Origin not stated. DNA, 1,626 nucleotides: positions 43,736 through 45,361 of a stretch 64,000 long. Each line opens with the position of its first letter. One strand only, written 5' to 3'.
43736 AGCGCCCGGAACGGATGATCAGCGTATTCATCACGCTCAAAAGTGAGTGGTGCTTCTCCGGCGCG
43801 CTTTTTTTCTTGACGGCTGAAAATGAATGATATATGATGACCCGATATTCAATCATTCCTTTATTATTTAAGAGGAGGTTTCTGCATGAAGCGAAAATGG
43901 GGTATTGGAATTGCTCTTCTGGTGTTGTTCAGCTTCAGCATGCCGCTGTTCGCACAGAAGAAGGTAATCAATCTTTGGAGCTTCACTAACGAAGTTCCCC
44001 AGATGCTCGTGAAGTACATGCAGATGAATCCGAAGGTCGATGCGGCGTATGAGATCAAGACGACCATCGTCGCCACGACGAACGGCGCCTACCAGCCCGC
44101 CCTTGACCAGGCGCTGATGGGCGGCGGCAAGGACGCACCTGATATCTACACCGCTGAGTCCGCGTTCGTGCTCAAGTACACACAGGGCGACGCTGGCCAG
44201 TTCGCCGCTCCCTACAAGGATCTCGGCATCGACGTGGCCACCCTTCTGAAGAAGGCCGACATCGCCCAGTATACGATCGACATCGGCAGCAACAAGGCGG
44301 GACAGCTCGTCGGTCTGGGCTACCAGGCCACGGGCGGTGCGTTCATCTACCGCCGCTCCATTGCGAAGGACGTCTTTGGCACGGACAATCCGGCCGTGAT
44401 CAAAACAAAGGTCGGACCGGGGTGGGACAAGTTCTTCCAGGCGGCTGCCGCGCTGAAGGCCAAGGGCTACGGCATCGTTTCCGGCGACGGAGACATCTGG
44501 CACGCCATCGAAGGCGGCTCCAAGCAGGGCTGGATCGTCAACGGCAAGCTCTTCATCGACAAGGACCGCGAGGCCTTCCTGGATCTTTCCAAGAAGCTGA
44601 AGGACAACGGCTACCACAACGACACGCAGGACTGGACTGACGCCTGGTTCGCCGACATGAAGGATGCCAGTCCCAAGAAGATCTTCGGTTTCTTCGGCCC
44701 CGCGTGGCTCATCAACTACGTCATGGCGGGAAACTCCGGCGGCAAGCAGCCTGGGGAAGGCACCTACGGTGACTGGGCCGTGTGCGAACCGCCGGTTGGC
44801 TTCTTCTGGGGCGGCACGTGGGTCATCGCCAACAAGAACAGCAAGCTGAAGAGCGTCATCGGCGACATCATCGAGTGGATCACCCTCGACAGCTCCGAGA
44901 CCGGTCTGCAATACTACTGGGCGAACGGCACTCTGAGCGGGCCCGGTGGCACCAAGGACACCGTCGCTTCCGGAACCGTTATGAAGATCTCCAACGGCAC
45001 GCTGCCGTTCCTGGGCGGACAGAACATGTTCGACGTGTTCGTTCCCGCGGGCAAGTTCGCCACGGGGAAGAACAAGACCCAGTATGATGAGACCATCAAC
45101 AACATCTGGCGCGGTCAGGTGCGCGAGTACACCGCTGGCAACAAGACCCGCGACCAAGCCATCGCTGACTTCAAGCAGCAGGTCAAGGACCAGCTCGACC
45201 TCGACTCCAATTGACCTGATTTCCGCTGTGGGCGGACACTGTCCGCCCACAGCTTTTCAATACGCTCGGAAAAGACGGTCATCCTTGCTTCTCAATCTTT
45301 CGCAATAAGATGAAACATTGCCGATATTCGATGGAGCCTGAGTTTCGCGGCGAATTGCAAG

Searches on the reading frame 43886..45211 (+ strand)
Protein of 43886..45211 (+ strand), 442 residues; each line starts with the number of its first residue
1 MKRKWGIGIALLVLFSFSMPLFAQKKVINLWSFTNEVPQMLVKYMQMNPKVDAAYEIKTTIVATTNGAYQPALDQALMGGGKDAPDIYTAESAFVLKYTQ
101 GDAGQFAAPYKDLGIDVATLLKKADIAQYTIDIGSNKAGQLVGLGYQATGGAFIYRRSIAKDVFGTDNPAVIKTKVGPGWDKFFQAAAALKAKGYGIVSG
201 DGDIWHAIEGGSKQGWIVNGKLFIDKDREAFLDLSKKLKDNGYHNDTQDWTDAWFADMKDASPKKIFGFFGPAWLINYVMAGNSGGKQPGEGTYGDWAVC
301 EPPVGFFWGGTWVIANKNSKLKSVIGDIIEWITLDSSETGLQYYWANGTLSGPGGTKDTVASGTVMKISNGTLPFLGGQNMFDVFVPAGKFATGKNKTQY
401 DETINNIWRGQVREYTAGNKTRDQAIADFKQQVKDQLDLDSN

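Call 40: search_protein_families(library=pfam, proteins=[window:43886-45211:+], max_evalue=0.001)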
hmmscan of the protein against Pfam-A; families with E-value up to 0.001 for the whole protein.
window:43886-45211:+ (442 aa): 0 families

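Call 66: search_solved_structures(query=window:43886-45211:+, max_evalue=1)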
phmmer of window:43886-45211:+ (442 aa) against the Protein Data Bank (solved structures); distinct sequences matched with E-value up to 1: 1.
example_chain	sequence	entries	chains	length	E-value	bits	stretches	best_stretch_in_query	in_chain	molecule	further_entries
8bfy_A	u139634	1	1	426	2.6e-10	42.8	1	43-348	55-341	Putative secreted cellobiose-binding (Transport system associated)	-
